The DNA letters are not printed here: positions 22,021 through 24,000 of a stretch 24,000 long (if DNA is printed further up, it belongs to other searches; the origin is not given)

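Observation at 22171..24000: Large open-ended ORF missing from the ORF track: coiled coil, propeller-like beta region and helical region, probably the N-terminal part of a giant ATPase-type protein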

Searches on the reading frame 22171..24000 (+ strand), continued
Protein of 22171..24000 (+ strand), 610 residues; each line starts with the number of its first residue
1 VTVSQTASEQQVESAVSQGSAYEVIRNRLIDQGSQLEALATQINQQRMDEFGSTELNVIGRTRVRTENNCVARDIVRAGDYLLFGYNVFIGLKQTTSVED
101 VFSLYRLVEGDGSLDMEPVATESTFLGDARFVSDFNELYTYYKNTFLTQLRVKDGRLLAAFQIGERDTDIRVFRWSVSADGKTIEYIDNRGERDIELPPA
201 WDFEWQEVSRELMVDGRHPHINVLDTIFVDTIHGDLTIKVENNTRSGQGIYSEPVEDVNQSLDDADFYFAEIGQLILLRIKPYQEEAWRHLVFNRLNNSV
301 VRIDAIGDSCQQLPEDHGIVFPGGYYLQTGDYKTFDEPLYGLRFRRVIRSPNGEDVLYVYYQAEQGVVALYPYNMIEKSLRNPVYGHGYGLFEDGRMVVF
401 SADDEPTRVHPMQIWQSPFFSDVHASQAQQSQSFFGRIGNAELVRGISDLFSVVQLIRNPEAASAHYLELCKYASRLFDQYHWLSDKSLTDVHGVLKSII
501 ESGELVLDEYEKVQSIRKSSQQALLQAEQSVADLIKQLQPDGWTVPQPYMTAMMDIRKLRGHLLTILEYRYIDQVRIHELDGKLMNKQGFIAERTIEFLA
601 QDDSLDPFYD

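Call 74: search_dna_similar(query=window:22171-24000:+, collection=plasmids, mode=protein, max_rows=12)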
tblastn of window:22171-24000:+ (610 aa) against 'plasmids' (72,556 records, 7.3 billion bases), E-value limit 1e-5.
Records with a match: 13; places in all: 13; records where one place covers at least 80% of the query: 13.
Best place of each record, by identity: <60% 13.
By first word of the organism name: Streptomyces 3; Proteus 2; Deinococcus 2; Pseudomonas 1; Nonomuraea 1; Halomonas 1; Photobacterium 1; Hymenobacter 1; Vibrio 1.
By predicted mobility (MOB-suite, as given by PLSDB): non-mobilizable 10; mobilizable 3.
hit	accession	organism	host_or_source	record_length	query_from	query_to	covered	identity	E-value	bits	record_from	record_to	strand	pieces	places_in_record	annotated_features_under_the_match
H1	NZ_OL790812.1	Proteus mirabilis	-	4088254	3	608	99%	54.3%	0e+0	702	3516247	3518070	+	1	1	none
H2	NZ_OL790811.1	Proteus mirabilis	-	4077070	3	608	99%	54.3%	0e+0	702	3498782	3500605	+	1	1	none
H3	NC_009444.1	Pseudomonas fluorescens SBW25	-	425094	4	608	99%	53.0%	0e+0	658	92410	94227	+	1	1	DNA repair ATPase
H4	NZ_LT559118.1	Nonomuraea gerenzanensis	-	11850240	18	609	97%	47.0%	1e-164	528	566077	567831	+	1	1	none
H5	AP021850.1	Deinococcus grandis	-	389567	19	609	97%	46.5%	7e-179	569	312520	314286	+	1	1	hypothetical protein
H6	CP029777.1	Deinococcus actinosclerus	mixed culture,wastewater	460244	16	609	97%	46.0%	4e-176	561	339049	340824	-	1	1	DNA repair protein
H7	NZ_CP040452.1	Halomonas sp. PA16-9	-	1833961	12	610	98%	44.0%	1e-178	568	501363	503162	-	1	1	none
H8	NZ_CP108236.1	Streptomyces sp. NBC_00080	-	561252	22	604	96%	45.1%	1e-157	508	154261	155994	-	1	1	DNA repair ATPase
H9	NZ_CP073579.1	Photobacterium sp. GJ3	-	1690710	12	586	94%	38.6%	2e-134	441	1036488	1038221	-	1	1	record has no annotation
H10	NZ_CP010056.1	Hymenobacter sp. DG25B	single cell,soil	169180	22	608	96%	37.5%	3e-133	437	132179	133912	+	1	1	DNA repair ATPase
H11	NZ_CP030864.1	Streptomyces globosus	cell culture,environment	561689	22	608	96%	37.5%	1e-112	378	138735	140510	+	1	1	DNA repair ATPase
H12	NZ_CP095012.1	Streptomyces sp. 2P-4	cell culture,mudflats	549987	22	608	96%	37.5%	1e-112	377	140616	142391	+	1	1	DNA repair ATPase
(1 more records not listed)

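Call 75: get_annotated_region(hit=H3, flank=7000)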
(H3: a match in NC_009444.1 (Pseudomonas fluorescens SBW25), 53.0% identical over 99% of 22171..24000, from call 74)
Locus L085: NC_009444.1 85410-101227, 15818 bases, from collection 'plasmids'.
description: Pseudomonas fluorescens SBW25 plasmid pQBR103, complete sequence
organism: Pseudomonas fluorescens SBW25 (NCBI taxid 216595)
taxonomy: Bacteria; Pseudomonadota; Gammaproteobacteria; Pseudomonadales; Pseudomonadaceae; Pseudomonas; Pseudomonas fluorescens; Pseudomonas fluorescens SBW25
host: -; source: -; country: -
typing (MOB-suite, as given by PLSDB): non-mobilizable; replicon rep_cluster_1081; mating-pair formation MPF_I
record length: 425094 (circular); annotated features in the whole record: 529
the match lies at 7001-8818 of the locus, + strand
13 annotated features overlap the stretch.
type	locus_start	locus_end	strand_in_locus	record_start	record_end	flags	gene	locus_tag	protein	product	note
CDS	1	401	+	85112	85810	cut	-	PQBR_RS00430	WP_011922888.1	PspA/IM30 family protein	-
CDS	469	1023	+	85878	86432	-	-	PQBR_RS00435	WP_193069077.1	rhomboid family intramembrane serine protease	-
CDS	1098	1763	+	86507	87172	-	-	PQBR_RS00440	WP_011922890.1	DUF2491 family protein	-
CDS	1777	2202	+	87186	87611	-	-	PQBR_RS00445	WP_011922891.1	DUF350 domain-containing protein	-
CDS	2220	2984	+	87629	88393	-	-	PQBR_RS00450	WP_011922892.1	DUF1190 domain-containing protein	-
CDS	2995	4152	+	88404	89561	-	-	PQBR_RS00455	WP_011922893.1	glutathionylspermidine synthase family protein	-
CDS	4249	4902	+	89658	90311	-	-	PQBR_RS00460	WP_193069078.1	hypothetical protein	-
CDS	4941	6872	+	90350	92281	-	-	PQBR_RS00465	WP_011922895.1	SPFH domain-containing protein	-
CDS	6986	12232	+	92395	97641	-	-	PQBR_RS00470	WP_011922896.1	DNA repair ATPase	-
CDS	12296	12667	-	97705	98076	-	-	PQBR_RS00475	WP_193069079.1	histone-like nucleoid-structuring protein, MvaT/MvaU family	GO:0071824 - protein-DNA complex organization [Evidence IEA]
CDS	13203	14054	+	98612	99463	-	-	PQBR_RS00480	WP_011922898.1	hypothetical protein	-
CDS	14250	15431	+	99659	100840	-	-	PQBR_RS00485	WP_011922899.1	C2H2-type zinc finger protein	-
CDS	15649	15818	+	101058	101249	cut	-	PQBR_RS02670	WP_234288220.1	hypothetical protein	-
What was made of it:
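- Copies occur on megaplasmids, including pQBR103 (calls 74, 75).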

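Call 77: search_protein_representatives(protein=window:22171-24000:+)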
Query: 610 residues. Proteins with E-value up to 0.001 (for the whole library): 805; up to 1e-10: 593; up to 1e-30: 273. The best 150 are listed.
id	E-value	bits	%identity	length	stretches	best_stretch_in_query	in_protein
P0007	1.3e-231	786.8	56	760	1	6-608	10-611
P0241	2.1e-213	726.6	53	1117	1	9-609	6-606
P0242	3.5e-206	702.7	52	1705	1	9-608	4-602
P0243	2.4e-202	690.0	54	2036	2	115-604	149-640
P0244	1.5e-191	654.4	49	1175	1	4-609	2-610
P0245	7.5e-191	652.1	48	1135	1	17-608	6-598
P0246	3.3e-190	650.0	49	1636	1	11-606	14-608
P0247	1.6e-189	647.7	49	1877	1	17-609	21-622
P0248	4.4e-186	636.4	48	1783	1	6-605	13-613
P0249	2.4e-183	627.3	49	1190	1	6-604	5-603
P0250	1.7e-181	621.2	48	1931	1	19-609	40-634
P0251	5.7e-181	619.5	49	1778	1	15-605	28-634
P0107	4.2e-180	616.6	61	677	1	5-428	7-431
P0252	4.2e-177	606.7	46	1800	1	18-608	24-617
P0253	1.8e-176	604.6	47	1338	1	21-604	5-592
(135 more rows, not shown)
